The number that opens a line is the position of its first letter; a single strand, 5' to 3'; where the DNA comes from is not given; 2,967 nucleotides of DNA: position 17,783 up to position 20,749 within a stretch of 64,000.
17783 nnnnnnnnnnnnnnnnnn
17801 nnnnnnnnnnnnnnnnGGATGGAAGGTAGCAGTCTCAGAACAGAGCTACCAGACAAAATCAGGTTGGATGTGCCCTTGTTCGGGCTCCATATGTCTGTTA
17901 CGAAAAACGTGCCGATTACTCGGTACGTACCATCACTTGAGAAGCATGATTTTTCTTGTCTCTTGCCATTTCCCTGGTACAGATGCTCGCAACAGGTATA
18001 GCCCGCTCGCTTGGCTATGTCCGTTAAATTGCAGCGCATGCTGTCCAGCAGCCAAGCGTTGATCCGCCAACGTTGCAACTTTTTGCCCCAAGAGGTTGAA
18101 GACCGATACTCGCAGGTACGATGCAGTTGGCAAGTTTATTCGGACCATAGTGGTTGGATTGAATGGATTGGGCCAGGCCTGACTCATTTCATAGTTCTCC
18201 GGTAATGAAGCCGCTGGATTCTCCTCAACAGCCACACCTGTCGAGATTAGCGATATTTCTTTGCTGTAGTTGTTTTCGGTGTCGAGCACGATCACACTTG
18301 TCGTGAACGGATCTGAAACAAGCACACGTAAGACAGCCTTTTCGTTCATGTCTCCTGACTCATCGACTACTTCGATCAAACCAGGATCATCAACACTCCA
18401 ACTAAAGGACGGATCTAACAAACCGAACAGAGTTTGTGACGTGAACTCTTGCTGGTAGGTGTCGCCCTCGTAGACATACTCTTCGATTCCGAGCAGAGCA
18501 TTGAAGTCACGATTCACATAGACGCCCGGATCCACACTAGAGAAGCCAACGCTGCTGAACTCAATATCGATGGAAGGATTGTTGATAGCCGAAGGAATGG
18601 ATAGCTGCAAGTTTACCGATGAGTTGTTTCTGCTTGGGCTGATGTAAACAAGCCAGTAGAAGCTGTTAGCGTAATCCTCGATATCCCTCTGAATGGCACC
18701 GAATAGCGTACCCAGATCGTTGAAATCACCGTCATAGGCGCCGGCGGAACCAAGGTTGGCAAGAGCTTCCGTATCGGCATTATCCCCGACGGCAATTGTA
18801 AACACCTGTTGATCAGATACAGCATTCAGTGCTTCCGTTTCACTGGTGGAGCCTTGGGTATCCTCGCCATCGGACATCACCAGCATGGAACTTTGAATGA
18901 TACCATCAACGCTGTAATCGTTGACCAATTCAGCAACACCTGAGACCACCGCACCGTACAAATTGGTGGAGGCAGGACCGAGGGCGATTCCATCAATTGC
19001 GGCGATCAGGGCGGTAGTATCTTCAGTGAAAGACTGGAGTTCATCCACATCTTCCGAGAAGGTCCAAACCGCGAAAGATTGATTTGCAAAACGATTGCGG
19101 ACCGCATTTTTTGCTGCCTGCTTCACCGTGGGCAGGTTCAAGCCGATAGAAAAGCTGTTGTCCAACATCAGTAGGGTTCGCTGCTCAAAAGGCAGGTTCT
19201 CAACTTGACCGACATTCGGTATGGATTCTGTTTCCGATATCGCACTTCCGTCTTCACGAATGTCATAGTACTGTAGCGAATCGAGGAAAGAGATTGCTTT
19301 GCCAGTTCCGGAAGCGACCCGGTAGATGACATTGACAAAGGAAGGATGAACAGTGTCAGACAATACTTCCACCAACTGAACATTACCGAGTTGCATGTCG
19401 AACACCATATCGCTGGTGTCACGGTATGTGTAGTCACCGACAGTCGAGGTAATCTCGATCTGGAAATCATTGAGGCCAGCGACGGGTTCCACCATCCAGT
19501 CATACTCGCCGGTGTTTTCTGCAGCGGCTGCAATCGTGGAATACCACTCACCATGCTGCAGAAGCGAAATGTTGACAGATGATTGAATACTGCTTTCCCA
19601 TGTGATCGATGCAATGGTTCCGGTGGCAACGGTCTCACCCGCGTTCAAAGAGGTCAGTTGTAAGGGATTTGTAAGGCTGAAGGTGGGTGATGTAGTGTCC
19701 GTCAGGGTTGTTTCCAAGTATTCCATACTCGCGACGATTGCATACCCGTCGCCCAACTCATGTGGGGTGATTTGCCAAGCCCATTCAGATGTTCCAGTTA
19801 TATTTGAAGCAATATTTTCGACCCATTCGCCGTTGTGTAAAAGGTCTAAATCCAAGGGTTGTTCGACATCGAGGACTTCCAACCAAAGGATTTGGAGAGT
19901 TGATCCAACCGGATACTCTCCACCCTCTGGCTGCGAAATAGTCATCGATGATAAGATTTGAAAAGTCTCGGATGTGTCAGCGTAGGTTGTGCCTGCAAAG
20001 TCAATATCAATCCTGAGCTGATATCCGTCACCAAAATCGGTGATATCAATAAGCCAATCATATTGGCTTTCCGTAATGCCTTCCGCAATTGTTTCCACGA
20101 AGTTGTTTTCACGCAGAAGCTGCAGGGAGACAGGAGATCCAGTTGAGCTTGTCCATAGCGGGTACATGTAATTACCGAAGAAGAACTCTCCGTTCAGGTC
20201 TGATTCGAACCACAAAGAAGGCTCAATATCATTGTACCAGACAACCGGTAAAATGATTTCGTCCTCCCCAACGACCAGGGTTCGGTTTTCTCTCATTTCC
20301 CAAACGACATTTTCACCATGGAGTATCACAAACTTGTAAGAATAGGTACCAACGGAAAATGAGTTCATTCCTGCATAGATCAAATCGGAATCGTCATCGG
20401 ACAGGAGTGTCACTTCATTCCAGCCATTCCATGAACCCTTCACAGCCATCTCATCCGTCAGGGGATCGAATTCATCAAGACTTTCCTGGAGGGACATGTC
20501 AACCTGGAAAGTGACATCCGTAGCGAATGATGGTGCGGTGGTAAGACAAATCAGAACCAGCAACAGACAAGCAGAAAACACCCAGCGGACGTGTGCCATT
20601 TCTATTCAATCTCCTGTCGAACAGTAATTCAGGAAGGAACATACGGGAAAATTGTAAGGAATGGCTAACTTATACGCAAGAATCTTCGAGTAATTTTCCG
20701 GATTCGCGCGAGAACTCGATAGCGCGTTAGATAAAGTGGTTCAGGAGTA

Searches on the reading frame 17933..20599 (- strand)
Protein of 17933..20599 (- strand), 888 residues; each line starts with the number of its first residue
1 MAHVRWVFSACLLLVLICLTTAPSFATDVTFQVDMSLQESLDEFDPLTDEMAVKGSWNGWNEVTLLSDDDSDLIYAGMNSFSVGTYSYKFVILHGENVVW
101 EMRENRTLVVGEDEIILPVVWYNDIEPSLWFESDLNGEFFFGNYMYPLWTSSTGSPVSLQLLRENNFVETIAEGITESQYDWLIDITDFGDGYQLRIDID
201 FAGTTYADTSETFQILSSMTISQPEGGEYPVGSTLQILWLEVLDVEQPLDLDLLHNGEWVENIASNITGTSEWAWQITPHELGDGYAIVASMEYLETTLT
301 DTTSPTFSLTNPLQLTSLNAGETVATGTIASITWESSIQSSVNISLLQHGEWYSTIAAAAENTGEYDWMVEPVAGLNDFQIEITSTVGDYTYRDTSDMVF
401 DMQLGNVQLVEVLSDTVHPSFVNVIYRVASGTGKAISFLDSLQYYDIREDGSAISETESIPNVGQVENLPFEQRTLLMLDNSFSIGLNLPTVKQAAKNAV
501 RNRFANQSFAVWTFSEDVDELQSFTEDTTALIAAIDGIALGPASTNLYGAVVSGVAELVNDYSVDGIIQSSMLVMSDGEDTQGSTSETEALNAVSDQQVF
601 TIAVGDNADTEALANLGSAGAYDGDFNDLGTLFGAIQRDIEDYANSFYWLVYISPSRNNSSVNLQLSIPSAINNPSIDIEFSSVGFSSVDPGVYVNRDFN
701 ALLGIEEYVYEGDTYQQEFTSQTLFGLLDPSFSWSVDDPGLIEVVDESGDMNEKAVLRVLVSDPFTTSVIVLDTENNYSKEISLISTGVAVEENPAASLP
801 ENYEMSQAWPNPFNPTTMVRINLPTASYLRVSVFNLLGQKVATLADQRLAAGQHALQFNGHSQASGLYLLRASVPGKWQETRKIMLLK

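Call 35: search_protein_families(library=pfam, proteins=[window:17933-20599:-], max_evalue=0.001)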
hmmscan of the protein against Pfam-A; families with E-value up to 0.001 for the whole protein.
window:17933-20599:- (888 aa): 5 families
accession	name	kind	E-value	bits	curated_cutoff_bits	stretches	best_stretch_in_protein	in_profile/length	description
PF00092.34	VWA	-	6.2e-11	43.3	23.8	1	477-632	4-171/174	von Willebrand factor type A domain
PF10342.15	Kre9_KNH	-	4.2e-09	37.5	24.6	1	320-390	4-86/94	Kre9/KNH-like N-terminal Ig-like domain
PF13519.12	VWA_2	-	1.2e-06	29.5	27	1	475-578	1-106/107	von Willebrand factor type A domain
PF18962.6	Por_Secre_tail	-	1.2e-05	25.9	27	1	809-877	2-67/75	Secretion system C-terminal sorting domain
PF00686.25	CBM_20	-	0.00028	21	23.3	1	55-112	28-89/97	Starch binding domain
